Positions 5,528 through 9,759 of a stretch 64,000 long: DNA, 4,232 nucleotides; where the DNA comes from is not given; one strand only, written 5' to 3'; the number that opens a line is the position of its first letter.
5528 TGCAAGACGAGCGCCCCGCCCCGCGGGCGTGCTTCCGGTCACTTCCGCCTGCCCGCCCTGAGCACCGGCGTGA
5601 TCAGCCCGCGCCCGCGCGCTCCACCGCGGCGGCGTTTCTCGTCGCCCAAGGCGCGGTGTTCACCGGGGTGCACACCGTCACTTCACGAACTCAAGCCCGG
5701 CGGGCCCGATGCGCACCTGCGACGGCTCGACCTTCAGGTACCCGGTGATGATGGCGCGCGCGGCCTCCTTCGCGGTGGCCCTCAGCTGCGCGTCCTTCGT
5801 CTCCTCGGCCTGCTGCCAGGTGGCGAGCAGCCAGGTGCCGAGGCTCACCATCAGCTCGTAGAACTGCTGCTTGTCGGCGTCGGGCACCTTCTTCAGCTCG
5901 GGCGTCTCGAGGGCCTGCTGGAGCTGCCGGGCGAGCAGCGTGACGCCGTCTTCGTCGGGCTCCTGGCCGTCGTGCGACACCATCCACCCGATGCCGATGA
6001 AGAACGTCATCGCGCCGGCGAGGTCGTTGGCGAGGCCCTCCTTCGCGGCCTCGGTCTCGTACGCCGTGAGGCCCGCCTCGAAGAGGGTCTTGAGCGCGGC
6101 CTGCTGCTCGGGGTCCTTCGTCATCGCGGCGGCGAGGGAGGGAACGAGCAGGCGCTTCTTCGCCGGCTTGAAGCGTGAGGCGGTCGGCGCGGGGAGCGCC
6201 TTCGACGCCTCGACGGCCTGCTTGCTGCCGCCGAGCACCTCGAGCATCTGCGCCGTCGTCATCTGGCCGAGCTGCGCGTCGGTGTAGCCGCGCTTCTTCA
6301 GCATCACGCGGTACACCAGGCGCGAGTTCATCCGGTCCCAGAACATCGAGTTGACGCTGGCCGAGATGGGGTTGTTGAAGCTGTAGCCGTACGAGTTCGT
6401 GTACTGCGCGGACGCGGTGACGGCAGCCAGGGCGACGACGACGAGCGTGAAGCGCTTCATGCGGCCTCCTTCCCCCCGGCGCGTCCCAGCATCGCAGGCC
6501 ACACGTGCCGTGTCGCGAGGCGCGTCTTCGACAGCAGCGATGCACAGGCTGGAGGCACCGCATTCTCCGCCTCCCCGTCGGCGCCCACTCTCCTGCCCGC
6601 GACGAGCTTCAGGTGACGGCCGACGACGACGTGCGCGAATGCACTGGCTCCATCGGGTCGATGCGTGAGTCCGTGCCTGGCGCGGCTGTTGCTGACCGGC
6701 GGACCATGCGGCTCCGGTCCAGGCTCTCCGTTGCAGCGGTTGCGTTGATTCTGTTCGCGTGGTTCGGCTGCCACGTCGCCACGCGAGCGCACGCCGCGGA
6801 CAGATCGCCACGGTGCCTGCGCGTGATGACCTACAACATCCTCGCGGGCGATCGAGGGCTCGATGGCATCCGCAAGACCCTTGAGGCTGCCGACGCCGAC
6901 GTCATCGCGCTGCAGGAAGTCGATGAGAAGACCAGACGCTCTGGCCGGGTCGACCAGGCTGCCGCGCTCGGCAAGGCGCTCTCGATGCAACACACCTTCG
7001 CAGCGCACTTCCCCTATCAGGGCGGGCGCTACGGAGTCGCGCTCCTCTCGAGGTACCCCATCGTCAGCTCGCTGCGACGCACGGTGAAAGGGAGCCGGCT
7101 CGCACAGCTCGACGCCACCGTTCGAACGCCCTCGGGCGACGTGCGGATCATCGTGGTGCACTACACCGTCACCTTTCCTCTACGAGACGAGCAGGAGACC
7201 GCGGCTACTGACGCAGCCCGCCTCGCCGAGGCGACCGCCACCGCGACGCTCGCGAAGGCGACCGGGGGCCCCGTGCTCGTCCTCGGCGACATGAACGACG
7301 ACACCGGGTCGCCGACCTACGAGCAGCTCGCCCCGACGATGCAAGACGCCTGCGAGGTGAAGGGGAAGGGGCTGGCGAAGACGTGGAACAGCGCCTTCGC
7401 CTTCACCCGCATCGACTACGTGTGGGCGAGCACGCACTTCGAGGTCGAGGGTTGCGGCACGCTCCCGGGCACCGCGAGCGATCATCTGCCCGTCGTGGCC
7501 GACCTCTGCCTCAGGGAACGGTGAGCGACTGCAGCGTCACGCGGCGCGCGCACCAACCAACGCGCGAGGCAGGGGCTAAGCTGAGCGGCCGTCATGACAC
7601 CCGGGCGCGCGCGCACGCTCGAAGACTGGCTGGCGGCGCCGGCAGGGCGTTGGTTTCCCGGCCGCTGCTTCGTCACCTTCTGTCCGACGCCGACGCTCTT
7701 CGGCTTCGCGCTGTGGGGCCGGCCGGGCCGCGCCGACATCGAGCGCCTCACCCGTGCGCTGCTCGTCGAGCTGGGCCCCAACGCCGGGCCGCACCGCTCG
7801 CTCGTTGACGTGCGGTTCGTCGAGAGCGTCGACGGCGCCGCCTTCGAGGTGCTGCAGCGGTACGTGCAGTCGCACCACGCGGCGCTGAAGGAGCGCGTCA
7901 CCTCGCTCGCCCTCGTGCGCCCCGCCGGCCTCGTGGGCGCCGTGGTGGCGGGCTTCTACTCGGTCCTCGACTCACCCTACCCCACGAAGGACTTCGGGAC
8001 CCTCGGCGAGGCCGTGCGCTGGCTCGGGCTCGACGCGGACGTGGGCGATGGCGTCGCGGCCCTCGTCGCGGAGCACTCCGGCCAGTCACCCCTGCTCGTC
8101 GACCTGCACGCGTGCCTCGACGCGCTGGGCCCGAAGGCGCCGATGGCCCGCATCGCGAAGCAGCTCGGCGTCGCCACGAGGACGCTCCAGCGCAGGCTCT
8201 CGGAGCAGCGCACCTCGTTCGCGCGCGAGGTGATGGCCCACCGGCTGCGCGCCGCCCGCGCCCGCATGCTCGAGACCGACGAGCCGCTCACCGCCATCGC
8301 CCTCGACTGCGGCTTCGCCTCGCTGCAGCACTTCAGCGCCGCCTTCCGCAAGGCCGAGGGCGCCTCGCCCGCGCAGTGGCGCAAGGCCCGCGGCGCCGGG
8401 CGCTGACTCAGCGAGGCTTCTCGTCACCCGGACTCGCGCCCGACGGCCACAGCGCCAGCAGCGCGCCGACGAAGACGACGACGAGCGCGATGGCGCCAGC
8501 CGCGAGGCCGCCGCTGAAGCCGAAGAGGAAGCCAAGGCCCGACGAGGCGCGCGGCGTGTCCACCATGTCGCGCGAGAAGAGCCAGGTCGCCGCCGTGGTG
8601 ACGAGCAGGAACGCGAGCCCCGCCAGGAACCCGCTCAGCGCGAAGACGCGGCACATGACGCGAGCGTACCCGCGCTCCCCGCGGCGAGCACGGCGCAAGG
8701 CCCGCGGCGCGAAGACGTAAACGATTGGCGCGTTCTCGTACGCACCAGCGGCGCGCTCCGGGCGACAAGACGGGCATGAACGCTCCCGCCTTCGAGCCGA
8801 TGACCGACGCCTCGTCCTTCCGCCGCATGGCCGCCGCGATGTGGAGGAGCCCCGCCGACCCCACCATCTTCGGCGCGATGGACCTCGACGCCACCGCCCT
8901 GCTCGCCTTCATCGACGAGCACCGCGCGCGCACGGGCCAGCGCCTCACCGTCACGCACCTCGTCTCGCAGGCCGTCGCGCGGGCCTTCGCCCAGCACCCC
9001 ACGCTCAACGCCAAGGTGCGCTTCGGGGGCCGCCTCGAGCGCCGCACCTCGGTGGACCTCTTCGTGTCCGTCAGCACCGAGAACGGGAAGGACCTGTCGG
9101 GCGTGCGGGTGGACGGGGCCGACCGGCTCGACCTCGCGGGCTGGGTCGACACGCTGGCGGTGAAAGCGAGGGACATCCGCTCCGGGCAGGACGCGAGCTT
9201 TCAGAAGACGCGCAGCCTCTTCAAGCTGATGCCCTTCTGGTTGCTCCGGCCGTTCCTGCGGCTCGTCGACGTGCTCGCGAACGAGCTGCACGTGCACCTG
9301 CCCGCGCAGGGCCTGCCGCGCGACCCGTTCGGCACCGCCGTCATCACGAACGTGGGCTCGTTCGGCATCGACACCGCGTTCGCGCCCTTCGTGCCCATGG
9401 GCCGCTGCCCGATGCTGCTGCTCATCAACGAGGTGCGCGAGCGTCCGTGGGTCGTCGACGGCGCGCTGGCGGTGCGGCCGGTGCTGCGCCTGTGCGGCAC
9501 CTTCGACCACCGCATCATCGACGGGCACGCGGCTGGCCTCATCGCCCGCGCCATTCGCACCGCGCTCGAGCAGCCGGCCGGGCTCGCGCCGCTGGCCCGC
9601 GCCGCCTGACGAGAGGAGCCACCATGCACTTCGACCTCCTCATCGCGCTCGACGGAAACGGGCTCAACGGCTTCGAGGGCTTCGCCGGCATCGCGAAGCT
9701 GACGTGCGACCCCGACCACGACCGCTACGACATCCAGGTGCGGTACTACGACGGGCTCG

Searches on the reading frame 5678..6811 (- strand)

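Call 47: search_protein_families(library=pfam, proteins=[window:5678-6811:-], max_evalue=0.0001)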
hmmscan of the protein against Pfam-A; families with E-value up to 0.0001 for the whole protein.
window:5678-6811:- (377 aa): 1 family
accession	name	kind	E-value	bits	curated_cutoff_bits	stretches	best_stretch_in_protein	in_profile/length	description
PF20388.3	DUF6683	-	7.2e-41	140.9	23.6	1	122-375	9-252/253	Family of unknown function (DUF6683)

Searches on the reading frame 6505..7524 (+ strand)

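Call 47: search_protein_families(library=pfam, proteins=[window:6505-7524:+], max_evalue=0.0001)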
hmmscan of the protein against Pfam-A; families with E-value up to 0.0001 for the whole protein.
window:6505-7524:+ (339 aa): 2 families
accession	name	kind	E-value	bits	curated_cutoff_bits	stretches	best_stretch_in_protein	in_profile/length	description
PF03372.29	Exo_endo_phos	-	5.7e-30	105.1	24.5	1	108-327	1-225/225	Endonuclease/Exonuclease/phosphatase family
PF23226.1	Exo_endo_phos_PGAP2IP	-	8.3e-07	29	27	1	122-274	26-169/239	PGAP2IP, C-terminal nuclease-like domain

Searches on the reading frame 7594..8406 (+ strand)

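Call 47: search_protein_families(library=pfam, proteins=[window:7594-8406:+], max_evalue=0.0001)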
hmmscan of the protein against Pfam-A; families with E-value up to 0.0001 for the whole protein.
window:7594-8406:+ (270 aa): 2 families
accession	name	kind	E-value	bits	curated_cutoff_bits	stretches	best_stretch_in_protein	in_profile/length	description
PF12833.13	HTH_18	-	6.7e-20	71.6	33.6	1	187-264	1-79/80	Helix-turn-helix domain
PF00165.29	HTH_AraC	-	1.7e-08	34.9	26.6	1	228-264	7-42/42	Bacterial regulatory helix-turn-helix proteins, AraC family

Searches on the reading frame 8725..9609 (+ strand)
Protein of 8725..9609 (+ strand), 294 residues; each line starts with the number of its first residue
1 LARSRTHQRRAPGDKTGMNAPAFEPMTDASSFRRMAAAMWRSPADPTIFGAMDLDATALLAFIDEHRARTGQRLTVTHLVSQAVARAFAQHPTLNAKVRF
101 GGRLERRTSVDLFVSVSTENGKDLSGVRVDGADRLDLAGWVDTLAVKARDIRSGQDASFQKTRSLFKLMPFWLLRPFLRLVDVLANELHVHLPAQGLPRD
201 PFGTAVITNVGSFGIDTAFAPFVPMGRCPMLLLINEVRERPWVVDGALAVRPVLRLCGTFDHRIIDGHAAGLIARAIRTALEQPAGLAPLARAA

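Call 47: search_protein_families(library=pfam, proteins=[window:8725-9609:+], max_evalue=0.0001)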
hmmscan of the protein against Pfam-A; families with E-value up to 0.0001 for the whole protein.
window:8725-9609:+ (294 aa): 1 family
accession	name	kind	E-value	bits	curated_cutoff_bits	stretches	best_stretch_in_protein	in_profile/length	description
PF00198.28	2-oxoacid_dh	-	3.7e-26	92.4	23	2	203-287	148-230/232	2-oxoacid dehydrogenases acyltransferase (catalytic domain)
